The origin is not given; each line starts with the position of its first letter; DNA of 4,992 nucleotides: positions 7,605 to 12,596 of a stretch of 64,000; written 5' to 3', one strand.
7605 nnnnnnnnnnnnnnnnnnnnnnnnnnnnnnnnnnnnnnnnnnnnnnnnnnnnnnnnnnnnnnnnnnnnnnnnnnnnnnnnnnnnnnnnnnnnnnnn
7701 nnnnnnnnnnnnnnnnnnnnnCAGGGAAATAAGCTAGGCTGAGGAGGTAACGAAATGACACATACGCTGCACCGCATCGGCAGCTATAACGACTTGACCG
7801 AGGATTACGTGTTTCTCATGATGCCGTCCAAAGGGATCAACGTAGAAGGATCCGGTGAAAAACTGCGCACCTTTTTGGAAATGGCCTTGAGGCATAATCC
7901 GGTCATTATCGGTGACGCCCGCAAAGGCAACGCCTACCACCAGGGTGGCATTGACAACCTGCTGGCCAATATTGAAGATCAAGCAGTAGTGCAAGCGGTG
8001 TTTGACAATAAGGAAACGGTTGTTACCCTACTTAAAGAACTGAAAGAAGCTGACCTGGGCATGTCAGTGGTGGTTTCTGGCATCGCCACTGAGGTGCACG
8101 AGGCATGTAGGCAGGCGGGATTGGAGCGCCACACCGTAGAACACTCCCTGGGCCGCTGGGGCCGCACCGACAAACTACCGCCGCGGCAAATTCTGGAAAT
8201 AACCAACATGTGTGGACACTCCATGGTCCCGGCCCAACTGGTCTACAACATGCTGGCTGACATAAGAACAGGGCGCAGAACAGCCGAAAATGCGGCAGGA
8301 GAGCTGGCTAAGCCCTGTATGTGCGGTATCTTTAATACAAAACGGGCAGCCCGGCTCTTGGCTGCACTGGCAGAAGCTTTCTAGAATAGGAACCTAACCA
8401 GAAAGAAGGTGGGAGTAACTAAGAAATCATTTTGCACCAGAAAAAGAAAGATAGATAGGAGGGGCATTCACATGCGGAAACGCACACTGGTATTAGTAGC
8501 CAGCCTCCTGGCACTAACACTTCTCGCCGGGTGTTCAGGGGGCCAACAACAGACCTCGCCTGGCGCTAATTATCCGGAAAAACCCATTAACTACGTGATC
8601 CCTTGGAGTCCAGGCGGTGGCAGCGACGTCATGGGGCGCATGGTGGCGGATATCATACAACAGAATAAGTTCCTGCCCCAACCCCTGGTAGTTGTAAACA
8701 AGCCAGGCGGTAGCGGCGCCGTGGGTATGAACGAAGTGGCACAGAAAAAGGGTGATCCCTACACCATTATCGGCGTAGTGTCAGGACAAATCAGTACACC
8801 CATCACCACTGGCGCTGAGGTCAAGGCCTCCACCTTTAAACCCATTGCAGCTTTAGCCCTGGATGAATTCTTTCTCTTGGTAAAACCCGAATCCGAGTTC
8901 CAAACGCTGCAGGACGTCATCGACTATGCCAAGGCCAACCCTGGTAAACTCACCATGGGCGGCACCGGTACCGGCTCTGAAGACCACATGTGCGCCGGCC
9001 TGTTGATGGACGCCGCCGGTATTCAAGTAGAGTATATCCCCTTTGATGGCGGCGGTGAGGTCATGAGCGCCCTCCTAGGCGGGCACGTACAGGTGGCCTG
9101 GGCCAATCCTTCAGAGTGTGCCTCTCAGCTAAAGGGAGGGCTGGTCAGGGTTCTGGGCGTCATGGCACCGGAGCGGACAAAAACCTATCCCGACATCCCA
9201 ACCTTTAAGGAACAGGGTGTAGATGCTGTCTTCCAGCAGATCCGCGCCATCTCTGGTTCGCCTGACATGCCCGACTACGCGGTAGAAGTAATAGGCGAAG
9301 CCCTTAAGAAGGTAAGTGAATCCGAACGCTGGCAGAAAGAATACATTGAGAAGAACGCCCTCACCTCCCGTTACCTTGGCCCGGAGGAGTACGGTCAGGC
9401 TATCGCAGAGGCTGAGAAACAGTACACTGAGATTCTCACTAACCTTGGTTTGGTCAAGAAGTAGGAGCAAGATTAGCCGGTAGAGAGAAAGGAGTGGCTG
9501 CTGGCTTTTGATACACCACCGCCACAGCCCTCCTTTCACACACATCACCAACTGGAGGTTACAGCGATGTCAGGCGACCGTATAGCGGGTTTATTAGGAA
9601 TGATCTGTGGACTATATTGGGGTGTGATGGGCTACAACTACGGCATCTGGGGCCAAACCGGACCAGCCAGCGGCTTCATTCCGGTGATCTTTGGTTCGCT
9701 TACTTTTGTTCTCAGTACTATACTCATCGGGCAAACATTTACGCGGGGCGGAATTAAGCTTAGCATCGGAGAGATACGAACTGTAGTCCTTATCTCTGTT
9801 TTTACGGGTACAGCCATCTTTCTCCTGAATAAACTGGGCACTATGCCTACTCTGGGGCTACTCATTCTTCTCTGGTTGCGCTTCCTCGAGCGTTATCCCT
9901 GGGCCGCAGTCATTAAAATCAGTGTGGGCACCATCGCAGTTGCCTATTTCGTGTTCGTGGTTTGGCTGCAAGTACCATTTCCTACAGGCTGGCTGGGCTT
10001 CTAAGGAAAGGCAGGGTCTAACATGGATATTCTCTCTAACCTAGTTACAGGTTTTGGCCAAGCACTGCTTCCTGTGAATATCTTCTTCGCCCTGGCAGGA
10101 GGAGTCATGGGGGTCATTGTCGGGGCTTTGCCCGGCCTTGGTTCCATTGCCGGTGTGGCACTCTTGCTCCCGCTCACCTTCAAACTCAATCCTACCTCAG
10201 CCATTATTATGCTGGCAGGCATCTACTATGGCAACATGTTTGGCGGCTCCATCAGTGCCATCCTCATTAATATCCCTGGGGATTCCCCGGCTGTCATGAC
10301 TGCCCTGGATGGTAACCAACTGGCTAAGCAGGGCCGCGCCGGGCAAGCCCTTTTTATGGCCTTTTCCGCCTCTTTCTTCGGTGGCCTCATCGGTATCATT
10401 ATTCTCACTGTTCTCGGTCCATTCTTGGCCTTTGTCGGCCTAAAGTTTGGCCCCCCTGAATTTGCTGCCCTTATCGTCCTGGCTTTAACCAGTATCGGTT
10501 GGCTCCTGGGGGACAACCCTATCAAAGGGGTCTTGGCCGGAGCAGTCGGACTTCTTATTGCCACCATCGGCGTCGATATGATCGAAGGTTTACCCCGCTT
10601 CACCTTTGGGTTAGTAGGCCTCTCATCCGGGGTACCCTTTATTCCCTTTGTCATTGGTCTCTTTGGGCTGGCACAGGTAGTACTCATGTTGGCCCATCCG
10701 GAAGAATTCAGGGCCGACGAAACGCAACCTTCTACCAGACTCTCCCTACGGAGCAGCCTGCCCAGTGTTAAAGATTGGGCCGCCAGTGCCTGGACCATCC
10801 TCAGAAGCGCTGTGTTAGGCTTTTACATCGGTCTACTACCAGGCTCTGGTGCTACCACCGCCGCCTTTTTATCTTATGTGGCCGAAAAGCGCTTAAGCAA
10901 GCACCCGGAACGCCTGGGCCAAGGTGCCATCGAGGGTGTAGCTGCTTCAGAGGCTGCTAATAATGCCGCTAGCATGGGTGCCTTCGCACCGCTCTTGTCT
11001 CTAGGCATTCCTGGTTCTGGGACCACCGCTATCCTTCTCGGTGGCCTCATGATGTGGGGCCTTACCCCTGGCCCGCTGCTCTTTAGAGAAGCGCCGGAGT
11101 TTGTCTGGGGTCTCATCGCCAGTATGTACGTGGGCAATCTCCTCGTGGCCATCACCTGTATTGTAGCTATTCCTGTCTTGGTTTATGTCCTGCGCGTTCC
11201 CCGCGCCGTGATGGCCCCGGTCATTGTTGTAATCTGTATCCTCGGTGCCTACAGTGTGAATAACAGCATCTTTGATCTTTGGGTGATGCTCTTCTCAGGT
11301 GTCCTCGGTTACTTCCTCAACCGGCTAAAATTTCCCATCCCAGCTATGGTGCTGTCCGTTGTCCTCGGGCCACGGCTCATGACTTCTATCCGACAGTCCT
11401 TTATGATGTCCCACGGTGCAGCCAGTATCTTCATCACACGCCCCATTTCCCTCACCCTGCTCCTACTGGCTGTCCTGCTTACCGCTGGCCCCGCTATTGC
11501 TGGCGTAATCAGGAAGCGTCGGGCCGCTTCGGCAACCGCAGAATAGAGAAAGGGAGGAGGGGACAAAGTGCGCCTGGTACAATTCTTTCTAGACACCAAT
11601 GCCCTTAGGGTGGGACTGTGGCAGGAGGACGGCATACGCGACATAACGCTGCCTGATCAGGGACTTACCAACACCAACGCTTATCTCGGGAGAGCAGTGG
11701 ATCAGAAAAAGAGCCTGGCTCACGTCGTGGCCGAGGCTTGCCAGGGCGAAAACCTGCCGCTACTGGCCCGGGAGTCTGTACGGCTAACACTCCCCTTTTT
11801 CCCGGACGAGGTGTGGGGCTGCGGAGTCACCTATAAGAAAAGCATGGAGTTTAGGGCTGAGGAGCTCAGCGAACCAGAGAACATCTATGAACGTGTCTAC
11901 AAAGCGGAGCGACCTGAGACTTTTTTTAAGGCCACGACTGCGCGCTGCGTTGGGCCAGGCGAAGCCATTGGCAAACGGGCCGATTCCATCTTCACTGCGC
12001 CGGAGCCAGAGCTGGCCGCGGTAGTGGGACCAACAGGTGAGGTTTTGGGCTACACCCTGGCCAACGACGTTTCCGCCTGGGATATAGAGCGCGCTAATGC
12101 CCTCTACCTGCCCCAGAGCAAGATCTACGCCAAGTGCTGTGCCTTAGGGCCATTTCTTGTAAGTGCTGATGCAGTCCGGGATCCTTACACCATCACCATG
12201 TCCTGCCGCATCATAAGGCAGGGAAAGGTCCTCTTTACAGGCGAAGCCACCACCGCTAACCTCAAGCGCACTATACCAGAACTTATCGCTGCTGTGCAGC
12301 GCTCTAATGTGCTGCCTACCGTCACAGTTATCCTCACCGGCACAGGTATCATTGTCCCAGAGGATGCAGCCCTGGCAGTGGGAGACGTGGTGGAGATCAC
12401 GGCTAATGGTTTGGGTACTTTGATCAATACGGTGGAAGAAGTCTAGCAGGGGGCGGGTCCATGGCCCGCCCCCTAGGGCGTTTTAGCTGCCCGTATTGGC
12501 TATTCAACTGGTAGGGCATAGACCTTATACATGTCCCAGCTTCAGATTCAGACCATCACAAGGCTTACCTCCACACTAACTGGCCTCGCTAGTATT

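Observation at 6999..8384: Uncharacterised two-gene module, copy 1: 2x[4Fe-4S] ferredoxin-fusion protein plus Cys-rich MTHTLHR protein, heading a TctCBA-FAH operon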

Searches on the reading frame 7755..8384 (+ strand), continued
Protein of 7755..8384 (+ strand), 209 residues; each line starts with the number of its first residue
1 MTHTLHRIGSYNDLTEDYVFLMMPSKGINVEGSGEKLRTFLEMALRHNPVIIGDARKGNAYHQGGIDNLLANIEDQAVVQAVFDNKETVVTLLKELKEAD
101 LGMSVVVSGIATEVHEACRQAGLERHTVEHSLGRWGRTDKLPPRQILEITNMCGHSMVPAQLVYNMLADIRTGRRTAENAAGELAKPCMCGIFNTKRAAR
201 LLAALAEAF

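Call 96: search_protein_families(library=pfam, proteins=[L078:3392-4633:+, L078:4635-6059:+, L102:3179-3778:+, L102:3809-4195:+, L102:5805-6614:+, L102:6620-7984:+, L114:5414-7252:+, L114:9071-10009:+, L120:8773-9579:+, L120:9637-10785:+], max_evalue=0.00001)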
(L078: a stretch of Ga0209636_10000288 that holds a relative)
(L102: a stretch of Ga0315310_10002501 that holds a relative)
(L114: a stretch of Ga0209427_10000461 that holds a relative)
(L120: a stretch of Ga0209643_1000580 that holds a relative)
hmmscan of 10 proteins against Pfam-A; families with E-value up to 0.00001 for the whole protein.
L078:3392-4633:+ (413 aa): 1 family
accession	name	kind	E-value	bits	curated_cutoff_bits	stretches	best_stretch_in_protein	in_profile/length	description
PF00535.33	Glycos_transf_2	-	3.2e-12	47.1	23.3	1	25-158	2-125/168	Glycosyl transferase family 2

L078:4635-6059:+ (474 aa): 3 families
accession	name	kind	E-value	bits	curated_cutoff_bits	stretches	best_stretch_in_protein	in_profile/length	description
PF02254.24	TrkA_N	-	7.7e-25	87.9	23.8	1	5-121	1-116/116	TrkA-N domain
PF01368.27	DHH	-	2.1e-09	38.2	28.1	1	156-300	2-125/125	DHH family, N-terminal domain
PF02272.25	DHHA1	-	8.6e-09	36.2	25.9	1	363-440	7-85/102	DHHA1 domain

L102:3179-3778:+ (199 aa): 5 families
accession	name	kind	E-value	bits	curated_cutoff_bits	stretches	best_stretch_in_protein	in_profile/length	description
PF13662.12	Toprim_4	-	1.2e-26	93.2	25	1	82-172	2-85/85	Toprim domain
PF21176.3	RecR_HhH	-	7.9e-18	64.4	27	1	8-50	1-43/45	RecR, helix-hairpin-helix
PF01751.28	Toprim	-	2.4e-14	53.7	23.1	1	83-170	2-95/96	Toprim domain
PF21175.2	RecR_C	-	1e-12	47.6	22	1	174-197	1-24/24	RecR, C-terminal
PF02132.21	RecR_ZnF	-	3e-09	36.9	22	1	55-75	1-21/21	RecR, Cys4-zinc finger domain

L102:3809-4195:+ (128 aa): 1 family
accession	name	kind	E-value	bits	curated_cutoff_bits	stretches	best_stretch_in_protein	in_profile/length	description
PF14833.11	NAD_binding_11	-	2.7e-10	41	30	1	29-117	31-121/122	NAD-binding of NADP-dependent 3-hydroxyisobutyrate dehydrogenase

L102:5805-6614:+ (269 aa): 1 family
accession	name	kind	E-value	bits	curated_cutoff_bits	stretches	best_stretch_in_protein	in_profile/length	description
PF01261.30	AP_endonuc_2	-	5.4e-37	128.3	31.1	1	18-251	1-233/249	Xylose isomerase-like TIM barrel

L102:6620-7984:+ (454 aa): 1 family
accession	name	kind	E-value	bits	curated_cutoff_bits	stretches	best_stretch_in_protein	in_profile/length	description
PF00370.27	FGGY_N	-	2.9e-36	125.8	28.8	1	5-245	2-244/245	FGGY family of carbohydrate kinases, N-terminal domain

L114:5414-7252:+ (612 aa): 2 families
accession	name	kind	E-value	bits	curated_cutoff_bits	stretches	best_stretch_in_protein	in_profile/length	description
PF01314.23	AFOR_C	-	1.1e-86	291.9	27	1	239-607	20-385/385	Aldehyde ferredoxin oxidoreductase, domains 2 & 3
PF02730.20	AFOR_N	-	3.5e-62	210.1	29.8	1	6-205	1-196/199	Aldehyde ferredoxin oxidoreductase, N-terminal domain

L114:9071-10009:+ (312 aa): 1 family
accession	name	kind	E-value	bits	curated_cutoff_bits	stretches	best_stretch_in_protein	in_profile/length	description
PF04069.17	OpuAC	-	5.3e-46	157.7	21.2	1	29-299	1-257/257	Substrate binding domain of ABC-type glycine betaine transport system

L120:8773-9579:+ (268 aa): 2 families
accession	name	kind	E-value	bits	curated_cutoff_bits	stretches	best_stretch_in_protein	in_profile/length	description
PF12706.13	Lactamase_B_2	-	1.6e-21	77.3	27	1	30-218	2-193/200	Beta-lactamase superfamily domain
PF00753.33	Lactamase_B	-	5.6e-17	62.8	22.7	1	17-224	4-196/196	Metallo-beta-lactamase superfamily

L120:9637-10785:+ (382 aa): 5 families
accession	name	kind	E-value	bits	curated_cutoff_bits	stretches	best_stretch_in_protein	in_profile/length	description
PF13365.12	Trypsin_2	-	2.5e-36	126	27.6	1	113-249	1-144/144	Trypsin-like peptidase domain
PF00089.32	Trypsin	-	1.9e-17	64.2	20.6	1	112-275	26-220/220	Trypsin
PF13180.12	PDZ_2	-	3.5e-15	56.5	27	1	287-375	1-79/80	PDZ domain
PF17820.7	PDZ_6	-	4.9e-08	33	27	1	311-364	1-53/54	PDZ domain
PF00595.29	PDZ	-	9.7e-08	32.7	23.2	1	294-363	14-80/81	PDZ domain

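Call 97: search_protein_families(library=pfam, proteins=[L120:5297-6160:+, L120:6258-7136:+, L125:4297-5676:+, L125:6079-7401:+, L128:3645-5351:+, L128:5558-7252:+, L128:8702-9880:+, L128:10282-11448:+, L133:5211-6011:+, L135:7412-7957:+], max_evalue=0.00001)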
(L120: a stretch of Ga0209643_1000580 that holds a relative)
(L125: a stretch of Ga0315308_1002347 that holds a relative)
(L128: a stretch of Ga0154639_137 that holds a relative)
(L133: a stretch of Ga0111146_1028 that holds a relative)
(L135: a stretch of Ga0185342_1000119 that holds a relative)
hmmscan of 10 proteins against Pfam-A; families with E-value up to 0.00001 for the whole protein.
L120:5297-6160:+ (287 aa): 1 family
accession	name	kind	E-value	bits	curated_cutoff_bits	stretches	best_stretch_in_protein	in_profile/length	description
PF13485.12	Peptidase_MA_2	-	9e-10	39.1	32.4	1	158-285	68-200/201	Peptidase MA superfamily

L120:6258-7136:+ (292 aa): 1 family
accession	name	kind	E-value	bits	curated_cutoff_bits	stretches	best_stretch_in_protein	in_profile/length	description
PF04972.22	BON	-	1.3e-51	173.2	27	4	224-290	2-68/69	BON domain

L125:4297-5676:+ (459 aa): 1 family
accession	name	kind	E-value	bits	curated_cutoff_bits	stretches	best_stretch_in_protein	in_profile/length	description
PF00370.27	FGGY_N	-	2.5e-37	129.2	28.8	1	8-248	2-244/245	FGGY family of carbohydrate kinases, N-terminal domain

L125:6079-7401:+ (440 aa): 2 families
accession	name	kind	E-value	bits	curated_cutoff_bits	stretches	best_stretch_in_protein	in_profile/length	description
PF01547.30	SBP_bac_1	-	1.3e-36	127.6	26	1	63-345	9-305/307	Bacterial extracellular solute-binding protein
PF13416.11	SBP_bac_8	-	1.6e-33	117.1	27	1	67-378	2-279/279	Bacterial extracellular solute-binding protein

L128:3645-5351:+ (568 aa): 2 families
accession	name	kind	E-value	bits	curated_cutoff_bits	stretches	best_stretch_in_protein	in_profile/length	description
PF02730.20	AFOR_N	-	2.5e-58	197.6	29.8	1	2-204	2-198/199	Aldehyde ferredoxin oxidoreductase, N-terminal domain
PF01314.23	AFOR_C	-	6.5e-53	180.7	27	1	220-537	1-340/385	Aldehyde ferredoxin oxidoreductase, domains 2 & 3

L128:5558-7252:+ (564 aa): 3 families
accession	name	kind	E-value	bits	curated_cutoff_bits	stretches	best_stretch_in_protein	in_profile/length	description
PF02776.23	TPP_enzyme_N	-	1.6e-28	99.3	26.8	1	11-113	2-106/119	Thiamine pyrophosphate enzyme, N-terminal TPP binding domain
PF00205.28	TPP_enzyme_M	-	1e-24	87.2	30.4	1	201-330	1-136/137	Thiamine pyrophosphate enzyme, central domain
PF02775.26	TPP_enzyme_C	-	5.3e-22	78.7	21.9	1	414-544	17-151/151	Thiamine pyrophosphate enzyme, C-terminal TPP binding domain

L128:8702-9880:+ (392 aa): 1 family
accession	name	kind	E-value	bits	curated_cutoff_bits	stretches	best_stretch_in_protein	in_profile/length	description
PF02515.22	CoA_transf_3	-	1.7e-111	373.3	23.3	1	5-369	1-366/366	CoA-transferase family III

L128:10282-11448:+ (388 aa): 1 family
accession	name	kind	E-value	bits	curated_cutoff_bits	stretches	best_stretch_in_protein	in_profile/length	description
PF02515.22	CoA_transf_3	-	1.3e-105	354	23.3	1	7-365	1-366/366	CoA-transferase family III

L133:5211-6011:+ (266 aa): 1 family
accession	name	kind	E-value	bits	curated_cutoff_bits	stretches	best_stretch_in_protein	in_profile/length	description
PF02633.19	Creatininase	-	4e-69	233.1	31.3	1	9-250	2-237/238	Creatinine amidohydrolase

L135:7412-7957:+ (181 aa): 2 families
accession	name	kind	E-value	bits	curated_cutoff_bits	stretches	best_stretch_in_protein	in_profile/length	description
PF03358.20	FMN_red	-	5.5e-29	101.2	24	1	1-137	1-132/152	NADPH-dependent FMN reductase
PF02525.22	Flavodoxin_2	-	7.1e-15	55.7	27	1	1-120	1-133/198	Flavodoxin-like fold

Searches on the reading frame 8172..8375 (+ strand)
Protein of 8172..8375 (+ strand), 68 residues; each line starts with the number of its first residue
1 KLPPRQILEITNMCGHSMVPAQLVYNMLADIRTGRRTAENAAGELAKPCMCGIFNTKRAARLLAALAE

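Call 80: search_protein_families(library=pfam, alignment_id=A4, max_evalue=10)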
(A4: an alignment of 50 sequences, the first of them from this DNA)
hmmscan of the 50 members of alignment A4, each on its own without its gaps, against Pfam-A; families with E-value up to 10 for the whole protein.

A. member 1, seq(68 aa): 0 families

B. families by the number of members that match (of 50 scanned): 24 families
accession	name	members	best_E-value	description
PF22746.1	SHOCT-like_DUF2089-C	8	0.0015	SHOCT-like domain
PF09012.17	FeoC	6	0.0069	FeoC like transcriptional regulator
PF23938.1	DUF7273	3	0.049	Domain of unknown function (DUF7273)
PF02302.22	PTS_IIB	2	0.042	PTS system, Lactose/Cellobiose specific IIB subunit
PF14952.11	zf-tcix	1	0.013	Putative treble-clef, zinc-finger, Zn-binding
PF01799.25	Fer2_2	1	0.024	[2Fe-2S] binding domain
PF11633.14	bCoV_SUD_M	1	0.033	Betacoronavirus single-stranded poly(A) binding domain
PF06393.16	BID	1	0.047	BH3 interacting domain (BID)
PF10589.14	NADH_4Fe-4S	1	0.054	NADH-ubiquinone oxidoreductase-F iron-sulfur binding region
PF14756.11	Pdase_C33_assoc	1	0.061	Peptidase_C33-associated domain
PF24480.1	TPGS1_C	1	0.061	Tubulin polyglutamylase complex subunit 1-like, C-terminal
PF10122.14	Zn_ribbon_Com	1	0.065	Mu-like prophage protein Com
PF14193.11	DUF4315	1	0.066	Domain of unknown function (DUF4315)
PF25418.1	DUF7890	1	0.073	Domain of unknown function (DUF7890)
PF15906.11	zf-NOSIP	1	0.1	Zinc-finger of nitric oxide synthase-interacting protein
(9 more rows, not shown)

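Call 81: search_solved_structures(query=A4, max_evalue=10, show_alignments=3)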
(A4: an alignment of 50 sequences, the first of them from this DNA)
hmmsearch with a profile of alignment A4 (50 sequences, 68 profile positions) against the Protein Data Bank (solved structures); distinct sequences matched with E-value up to 10: 0.

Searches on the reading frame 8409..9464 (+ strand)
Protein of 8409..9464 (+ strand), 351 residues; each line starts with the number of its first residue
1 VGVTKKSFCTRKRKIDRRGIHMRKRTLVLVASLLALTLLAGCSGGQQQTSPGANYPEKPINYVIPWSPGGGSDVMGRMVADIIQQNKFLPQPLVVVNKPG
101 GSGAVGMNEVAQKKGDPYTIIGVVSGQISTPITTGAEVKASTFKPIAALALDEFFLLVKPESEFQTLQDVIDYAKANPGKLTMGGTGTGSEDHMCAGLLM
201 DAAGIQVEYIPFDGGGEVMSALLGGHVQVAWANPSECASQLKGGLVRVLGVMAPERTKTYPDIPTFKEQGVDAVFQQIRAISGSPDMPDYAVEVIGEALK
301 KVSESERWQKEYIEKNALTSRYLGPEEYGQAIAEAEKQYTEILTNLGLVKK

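Call 42: search_solved_structures(query=window:8409-9464:+, max_evalue=1e-10)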
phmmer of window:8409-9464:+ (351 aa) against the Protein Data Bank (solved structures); distinct sequences matched with E-value up to 1e-10: 11.
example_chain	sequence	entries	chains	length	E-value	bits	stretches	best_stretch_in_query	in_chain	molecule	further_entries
25hk_A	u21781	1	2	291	1.4e-49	172.5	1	49-343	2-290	Tripartite tricarboxylate transporter substrate binding protein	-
4x9t_A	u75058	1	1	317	1.9e-41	145.7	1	51-348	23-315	Uncharacterized protein UPF0065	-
8hkb_A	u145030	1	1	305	3.7e-33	118.5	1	60-338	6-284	Periplasmic terephthalate binding protein (TBP)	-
8hka_A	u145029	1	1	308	3.1e-32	115.4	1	59-338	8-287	Periplasmic terephthalate binding protein (TBP)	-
8hk9_D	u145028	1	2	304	3.7e-32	115.2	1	60-338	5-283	Periplasmic terephthalate binding protein (TBP)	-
7ndr_A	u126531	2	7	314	3.7e-31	111.9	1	57-282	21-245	Tripartite tricarboxylate transporter substrate binding protein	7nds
2f5x_A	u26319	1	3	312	4.5e-31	111.6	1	48-348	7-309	BugD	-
2dvz_A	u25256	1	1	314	1.3e-29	106.9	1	54-278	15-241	Putative exported protein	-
2qpq_A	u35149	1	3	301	3.9e-28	102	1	54-343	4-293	protein Bug27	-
5oei_A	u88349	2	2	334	1.4e-20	77.1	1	49-273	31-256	Uncharacterized protein family UPF0065:Tat pathway signal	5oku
6hke_A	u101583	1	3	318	9.7e-17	64.5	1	54-273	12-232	Possible TctC subunit of the Tripartite Tricarboxylate Transport(TTT) Family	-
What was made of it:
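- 8472..9464 (+): TctC-type periplasmic solute-binding protein of a tripartite tricarboxylate transporter. The mechanical ORF starts at 8409; the called gene is 330 aa. The best PDB relatives are TTT binding proteins 25hk and 4x9t (call 42).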

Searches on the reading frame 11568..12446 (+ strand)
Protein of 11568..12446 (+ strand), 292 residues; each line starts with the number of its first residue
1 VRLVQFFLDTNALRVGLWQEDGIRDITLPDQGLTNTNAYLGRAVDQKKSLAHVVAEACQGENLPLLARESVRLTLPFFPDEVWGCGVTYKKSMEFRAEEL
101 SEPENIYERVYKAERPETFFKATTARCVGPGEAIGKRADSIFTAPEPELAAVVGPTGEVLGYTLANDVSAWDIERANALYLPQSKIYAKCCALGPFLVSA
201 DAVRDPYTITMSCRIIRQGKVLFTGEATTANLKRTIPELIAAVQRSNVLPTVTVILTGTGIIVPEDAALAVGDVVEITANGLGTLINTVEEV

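Call 24: search_protein_families(library=pfam, proteins=[window:11568-12446:+], max_evalue=0.001)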
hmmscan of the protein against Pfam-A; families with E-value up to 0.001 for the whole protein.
window:11568-12446:+ (292 aa): 1 family
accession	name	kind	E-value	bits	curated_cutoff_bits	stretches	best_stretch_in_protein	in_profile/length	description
PF01557.24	FAA_hydrolase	-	7.9e-24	85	23.9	1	112-289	27-213/214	Fumarylacetoacetate (FAA) hydrolase C-terminal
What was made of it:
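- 11568..12446 (+): FAH-family (fumarylacetoacetate hydrolase fold) enzyme, the last gene of the copy-1 operon. PF01557, 85 bits (call 24).
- Checked: an FAH-family protein (11568..12446; PF01557, call 24)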

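Call 39: search_protein_families(library=ncbifam, proteins=[window:11568-12446:+], max_evalue=0.00001)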
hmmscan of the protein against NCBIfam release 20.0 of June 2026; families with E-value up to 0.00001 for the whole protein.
window:11568-12446:+ (292 aa): 6 families
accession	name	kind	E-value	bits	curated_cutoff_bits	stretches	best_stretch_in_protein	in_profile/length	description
NF040903.1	GguC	equivalog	5.7e-16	58.4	340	1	115-283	136-309/329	AraD1 family protein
TIGR02303.1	HpaG-C-term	equivalog_domain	8e-14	51.7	276.4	1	61-291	24-244/245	4-hydroxyphenylacetate degradation bifunctional isomerase/decarboxylase, C-terminal subunit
NF053535.1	DhyDRhmHlse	equivalog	1.7e-10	40.7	500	1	118-289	97-278/284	2,4-didehydro-3-deoxy-L-rhamnonate hydrolase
TIGR02305.1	HpaG-N-term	equivalog_domain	1.9e-08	34.1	228.65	1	159-289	85-205/205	4-hydroxyphenylacetate degradation bifunctional isomerase/decarboxylase, N-terminal subunit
NF009399.0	PRK12764.1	equivalog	5.3e-06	25.7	444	1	108-281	37-211/501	fumarylacetoacetate hydrolase family protein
NF011750.0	PRK15203.1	equivalog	5.6e-06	25.4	811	1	159-289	299-422/429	4-hydroxyphenylacetate degradation bifunctional isomerase/decarboxylase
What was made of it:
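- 11568..12446 (+): The NCBIfam hits are weak (AraD1/GguC, HpaG, 2,4-didehydro-3-deoxy-L-rhamnonate hydrolase) and all fall below their cut-offs (call 39).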
